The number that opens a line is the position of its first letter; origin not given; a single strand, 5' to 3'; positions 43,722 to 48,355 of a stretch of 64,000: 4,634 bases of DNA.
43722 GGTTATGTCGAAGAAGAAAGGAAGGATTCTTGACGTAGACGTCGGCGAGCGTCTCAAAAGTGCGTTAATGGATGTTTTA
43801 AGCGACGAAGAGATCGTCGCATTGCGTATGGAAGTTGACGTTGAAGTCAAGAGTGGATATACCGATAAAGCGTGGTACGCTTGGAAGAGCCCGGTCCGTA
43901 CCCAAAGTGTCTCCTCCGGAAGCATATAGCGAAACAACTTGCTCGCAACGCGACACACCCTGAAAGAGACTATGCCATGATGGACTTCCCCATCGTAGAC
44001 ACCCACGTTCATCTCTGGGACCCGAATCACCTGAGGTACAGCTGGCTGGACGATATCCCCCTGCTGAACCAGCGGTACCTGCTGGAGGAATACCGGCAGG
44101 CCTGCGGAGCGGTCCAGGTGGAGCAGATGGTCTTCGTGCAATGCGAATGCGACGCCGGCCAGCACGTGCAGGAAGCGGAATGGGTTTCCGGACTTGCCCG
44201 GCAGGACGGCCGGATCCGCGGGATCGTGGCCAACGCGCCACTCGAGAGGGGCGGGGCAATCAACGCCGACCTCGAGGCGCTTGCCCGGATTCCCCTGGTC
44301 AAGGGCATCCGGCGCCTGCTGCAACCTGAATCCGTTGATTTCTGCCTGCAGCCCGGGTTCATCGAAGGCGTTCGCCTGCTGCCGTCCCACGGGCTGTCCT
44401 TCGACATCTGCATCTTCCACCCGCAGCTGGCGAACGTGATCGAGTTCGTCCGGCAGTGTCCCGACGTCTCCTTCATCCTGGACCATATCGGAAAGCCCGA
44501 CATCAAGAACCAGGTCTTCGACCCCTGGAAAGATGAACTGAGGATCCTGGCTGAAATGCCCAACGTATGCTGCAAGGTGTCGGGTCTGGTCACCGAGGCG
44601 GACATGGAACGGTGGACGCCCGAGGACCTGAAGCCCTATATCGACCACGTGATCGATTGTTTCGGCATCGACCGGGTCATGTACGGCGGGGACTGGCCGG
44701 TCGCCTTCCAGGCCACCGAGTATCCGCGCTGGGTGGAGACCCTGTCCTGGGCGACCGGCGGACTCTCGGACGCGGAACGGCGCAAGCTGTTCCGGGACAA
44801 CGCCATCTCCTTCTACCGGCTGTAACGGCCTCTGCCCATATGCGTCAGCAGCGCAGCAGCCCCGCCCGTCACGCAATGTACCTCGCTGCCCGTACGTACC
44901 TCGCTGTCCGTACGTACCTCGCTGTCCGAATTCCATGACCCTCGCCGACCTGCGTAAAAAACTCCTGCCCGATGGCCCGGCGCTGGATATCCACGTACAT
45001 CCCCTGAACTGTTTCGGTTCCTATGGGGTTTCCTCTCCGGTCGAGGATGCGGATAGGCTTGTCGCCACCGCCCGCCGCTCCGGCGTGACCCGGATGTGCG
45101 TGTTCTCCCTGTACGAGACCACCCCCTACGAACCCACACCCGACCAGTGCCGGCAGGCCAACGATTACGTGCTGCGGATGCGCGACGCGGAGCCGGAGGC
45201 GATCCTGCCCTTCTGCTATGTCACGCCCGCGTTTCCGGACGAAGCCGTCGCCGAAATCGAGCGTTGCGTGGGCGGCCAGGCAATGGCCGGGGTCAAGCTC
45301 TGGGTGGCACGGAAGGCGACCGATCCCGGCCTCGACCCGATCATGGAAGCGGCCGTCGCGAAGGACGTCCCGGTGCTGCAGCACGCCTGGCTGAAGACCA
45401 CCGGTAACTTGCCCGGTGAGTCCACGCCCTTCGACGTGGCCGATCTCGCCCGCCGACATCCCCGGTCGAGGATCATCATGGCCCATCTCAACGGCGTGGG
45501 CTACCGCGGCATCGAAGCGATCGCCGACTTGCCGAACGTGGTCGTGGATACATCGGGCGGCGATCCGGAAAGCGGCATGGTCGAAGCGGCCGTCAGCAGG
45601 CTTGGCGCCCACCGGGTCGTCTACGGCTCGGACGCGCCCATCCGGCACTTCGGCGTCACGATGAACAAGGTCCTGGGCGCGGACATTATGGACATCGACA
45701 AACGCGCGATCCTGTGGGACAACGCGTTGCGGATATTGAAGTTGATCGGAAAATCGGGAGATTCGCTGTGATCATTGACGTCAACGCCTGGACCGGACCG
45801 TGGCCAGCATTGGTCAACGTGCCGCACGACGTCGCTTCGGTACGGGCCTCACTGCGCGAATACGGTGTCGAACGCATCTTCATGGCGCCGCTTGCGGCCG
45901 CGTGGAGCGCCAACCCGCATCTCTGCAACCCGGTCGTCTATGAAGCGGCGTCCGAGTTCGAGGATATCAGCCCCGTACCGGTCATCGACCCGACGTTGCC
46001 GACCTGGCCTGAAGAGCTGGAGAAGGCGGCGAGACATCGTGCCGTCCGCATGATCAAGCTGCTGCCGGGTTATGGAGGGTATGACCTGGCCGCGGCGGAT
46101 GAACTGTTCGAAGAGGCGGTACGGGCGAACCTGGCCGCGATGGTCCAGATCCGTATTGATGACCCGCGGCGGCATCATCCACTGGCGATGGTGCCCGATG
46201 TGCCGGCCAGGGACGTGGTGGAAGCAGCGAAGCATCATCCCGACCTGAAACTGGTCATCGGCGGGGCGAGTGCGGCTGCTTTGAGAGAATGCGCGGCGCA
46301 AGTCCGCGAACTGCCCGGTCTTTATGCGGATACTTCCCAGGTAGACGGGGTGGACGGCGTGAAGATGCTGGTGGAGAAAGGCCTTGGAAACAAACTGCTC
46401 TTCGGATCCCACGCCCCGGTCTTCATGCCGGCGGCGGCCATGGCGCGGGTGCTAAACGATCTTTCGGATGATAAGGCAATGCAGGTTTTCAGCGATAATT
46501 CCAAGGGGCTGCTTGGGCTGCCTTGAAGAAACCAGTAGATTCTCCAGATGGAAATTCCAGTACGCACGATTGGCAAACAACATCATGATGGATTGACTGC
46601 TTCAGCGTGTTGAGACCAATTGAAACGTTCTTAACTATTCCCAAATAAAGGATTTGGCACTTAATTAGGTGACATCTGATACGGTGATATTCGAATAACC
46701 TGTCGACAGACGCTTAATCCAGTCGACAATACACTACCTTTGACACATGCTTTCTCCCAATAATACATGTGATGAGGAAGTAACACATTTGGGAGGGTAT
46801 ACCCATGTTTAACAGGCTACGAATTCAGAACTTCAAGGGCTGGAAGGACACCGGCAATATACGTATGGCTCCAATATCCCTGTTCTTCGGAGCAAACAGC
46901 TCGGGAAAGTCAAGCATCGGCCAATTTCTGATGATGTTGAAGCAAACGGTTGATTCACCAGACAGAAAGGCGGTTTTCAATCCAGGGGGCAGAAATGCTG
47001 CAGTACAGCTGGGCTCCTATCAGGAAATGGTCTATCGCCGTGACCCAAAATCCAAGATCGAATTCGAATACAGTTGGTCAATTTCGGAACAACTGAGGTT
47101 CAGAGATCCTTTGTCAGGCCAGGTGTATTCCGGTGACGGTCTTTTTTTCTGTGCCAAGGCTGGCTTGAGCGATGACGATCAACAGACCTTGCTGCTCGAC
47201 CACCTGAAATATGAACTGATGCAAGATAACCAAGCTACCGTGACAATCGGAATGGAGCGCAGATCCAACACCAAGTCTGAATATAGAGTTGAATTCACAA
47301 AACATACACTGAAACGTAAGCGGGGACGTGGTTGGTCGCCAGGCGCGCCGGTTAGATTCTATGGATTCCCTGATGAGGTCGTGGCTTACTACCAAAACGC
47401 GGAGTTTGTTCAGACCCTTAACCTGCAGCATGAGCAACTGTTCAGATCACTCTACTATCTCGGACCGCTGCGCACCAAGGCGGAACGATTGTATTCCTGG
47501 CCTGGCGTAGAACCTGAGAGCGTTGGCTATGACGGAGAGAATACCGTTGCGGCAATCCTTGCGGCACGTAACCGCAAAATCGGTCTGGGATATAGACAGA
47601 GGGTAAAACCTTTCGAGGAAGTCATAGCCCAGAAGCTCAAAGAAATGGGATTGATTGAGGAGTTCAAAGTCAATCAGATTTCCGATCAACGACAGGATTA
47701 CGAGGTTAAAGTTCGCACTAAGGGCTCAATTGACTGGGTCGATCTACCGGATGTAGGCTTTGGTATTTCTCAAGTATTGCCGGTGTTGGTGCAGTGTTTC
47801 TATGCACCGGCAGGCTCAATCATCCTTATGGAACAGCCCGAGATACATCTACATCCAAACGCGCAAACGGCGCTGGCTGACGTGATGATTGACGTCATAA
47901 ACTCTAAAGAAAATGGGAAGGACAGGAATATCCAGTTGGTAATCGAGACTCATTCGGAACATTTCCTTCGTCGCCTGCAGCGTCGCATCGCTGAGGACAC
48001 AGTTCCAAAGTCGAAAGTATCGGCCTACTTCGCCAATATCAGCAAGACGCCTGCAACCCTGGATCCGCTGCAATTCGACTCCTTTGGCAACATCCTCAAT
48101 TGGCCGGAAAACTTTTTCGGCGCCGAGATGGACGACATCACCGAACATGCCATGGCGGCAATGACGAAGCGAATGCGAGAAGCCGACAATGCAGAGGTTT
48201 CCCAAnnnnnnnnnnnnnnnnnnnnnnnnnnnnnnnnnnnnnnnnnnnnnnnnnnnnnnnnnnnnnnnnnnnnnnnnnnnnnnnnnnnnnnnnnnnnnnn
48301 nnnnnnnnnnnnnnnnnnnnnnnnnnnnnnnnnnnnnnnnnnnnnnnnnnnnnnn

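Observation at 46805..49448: Low-G+C operon of a DUF3696-type ATPase, a PIN-like nuclease and an RNA ligase: candidate defence or RNA damage-repair system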

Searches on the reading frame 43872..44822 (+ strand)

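Call 49: search_protein_families(library=pfam, proteins=[window:43872-44822:+], max_evalue=0.01)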
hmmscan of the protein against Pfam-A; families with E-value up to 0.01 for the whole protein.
window:43872-44822:+ (317 aa): 1 family
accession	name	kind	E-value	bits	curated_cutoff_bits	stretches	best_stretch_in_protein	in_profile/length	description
PF04909.20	Amidohydro_2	-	1.5e-48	166.5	26.4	1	42-317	1-289/289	Amidohydrolase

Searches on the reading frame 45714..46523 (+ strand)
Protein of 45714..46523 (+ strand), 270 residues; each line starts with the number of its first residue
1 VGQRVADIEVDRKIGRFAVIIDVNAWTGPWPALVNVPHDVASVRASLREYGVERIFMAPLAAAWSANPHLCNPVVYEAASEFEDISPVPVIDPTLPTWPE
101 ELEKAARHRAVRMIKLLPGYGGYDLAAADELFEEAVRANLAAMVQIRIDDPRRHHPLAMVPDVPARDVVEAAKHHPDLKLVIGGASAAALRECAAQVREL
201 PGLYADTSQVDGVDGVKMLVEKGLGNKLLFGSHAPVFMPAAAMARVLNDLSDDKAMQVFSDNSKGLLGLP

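Call 49: search_protein_families(library=pfam, proteins=[window:45714-46523:+], max_evalue=0.01)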
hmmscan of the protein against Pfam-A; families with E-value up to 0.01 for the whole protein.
window:45714-46523:+ (270 aa): 1 family
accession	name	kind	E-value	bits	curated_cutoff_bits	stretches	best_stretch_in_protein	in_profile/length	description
PF04909.20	Amidohydro_2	-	9.1e-10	39.2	26.4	1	74-269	69-289/289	Amidohydrolase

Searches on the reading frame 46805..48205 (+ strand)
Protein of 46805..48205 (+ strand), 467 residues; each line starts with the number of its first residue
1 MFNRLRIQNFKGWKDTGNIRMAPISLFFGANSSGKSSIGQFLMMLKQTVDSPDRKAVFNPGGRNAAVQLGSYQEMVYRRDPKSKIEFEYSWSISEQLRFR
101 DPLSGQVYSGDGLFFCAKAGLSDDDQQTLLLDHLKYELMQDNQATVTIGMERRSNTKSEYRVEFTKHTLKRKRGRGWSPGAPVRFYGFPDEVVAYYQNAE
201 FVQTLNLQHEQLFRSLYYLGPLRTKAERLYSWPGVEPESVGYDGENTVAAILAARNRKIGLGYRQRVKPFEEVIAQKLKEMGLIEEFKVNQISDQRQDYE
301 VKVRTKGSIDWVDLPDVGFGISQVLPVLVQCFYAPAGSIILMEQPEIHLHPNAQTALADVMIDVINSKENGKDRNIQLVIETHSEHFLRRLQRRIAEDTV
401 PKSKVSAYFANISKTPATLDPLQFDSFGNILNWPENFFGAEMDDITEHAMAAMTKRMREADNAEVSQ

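Call 3: search_protein_families(library=pfam, proteins=[window:46805-48205:+], max_evalue=0.1)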
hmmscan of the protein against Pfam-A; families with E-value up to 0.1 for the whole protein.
window:46805-48205:+ (467 aa): 5 families
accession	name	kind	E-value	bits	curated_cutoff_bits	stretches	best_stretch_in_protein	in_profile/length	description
PF13175.12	AAA_15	-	1.3e-24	88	32.1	2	268-387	254-373/374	AAA ATPase domain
PF13304.12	AAA_21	-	7.5e-19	69.3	27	2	212-388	158-303/304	AAA domain, putative AbiEii toxin, Type IV TA system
PF12476.13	DUF3696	-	4.1e-07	30.6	22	1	401-445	2-49/52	Protein of unknown function (DUF3696)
PF13476.12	AAA_23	-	0.00022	22.3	27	1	4-45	1-42/201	AAA domain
PF02463.25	SMC_N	-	0.013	15.3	40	1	3-40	3-42/220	RecF/RecN/SMC N terminal domain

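Call 4: search_protein_families(library=padloc, proteins=[window:46805-48205:+], max_evalue=0.1)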
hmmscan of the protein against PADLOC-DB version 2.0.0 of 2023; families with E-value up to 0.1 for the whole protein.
window:46805-48205:+ (467 aa): 117 families (the best 25 are shown)
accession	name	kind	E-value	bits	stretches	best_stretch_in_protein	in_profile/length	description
PDLC04148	HEC-03B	-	1.3e-126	421.4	1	1-459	1-455/458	-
PDLC03878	NsnB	-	1.5e-57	193.9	1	1-445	1-339/345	-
PDLC04707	PDC-M55A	-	5.5e-53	178.5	1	3-456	4-417/421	-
PDLC02979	AriA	-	1.7e-26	91.9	2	285-388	275-373/373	-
PDLC02980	AriA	-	5.7e-18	63.9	2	290-388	220-303/304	-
PDLC02336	AbiLi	-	1.8e-14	52.1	2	1-98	1-100/340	AbiLi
PDLC04179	HEC-01A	-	5.2e-13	46.9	2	323-392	346-409/459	-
PDLC00093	GajA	-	1.1e-12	45.5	2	338-389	383-437/736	AAA ATPase domain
PDLC04176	HEC-01A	-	2.8e-12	44.7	2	2-94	3-89/371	-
PDLC04175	HEC-01A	-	6.6e-12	43.1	2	3-75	7-78/363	-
PDLC02335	AbiLi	-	2.5e-11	41.2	1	1-393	49-245/326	AbiLi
PDLC00095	GajA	-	6.4e-11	39.5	2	339-389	397-448/752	AAA ATPase domain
PDLC00065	GajA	-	1.5e-10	38.5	1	339-388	336-387/670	AAA ATPase domain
PDLC04611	PDC-M38A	-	1.7e-10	39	2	1-51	1-51/383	-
PDLC04391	PDC-M07A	-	2e-10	38.2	1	1-395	1-356/412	-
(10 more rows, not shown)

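Call 5: search_protein_families(library=ncbifam, proteins=[window:46805-48205:+], max_evalue=0.1)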
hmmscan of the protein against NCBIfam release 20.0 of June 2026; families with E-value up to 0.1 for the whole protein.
window:46805-48205:+ (467 aa): 7 families
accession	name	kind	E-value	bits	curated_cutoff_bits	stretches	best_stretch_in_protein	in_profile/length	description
NF047739.1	antiphage_MADS3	equivalog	4.8e-08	32.6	420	1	1-98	1-96/427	methylation-associated defense system AAA family ATPase MAD3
NF038234.1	retron_eff_Eco8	equivalog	2.9e-06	26.2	250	1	339-391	275-328/679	retron Eco8 family effector endonuclease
TIGR00606.1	rad50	subfamily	6.6e-05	20.8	453.75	1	336-394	1223-1279/1311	DNA repair protein Rad50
NF041760.1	PtuA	equivalog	0.00032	19.7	500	0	339-390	379-422/524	retron Ec78 anti-phage system effector ATPase PtuA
NF053563.1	Rkd4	equivalog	0.017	13.2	860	1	3-39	4-40/747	arcadin-4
TIGR00611.2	recf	equivalog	0.025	13.8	172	1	3-38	2-37/339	DNA replication/repair protein RecF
TIGR04435.1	restrict_AAA_1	hypoth_equivalog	0.027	13.2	300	0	305-386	386-468/568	restriction system-associated AAA family ATPase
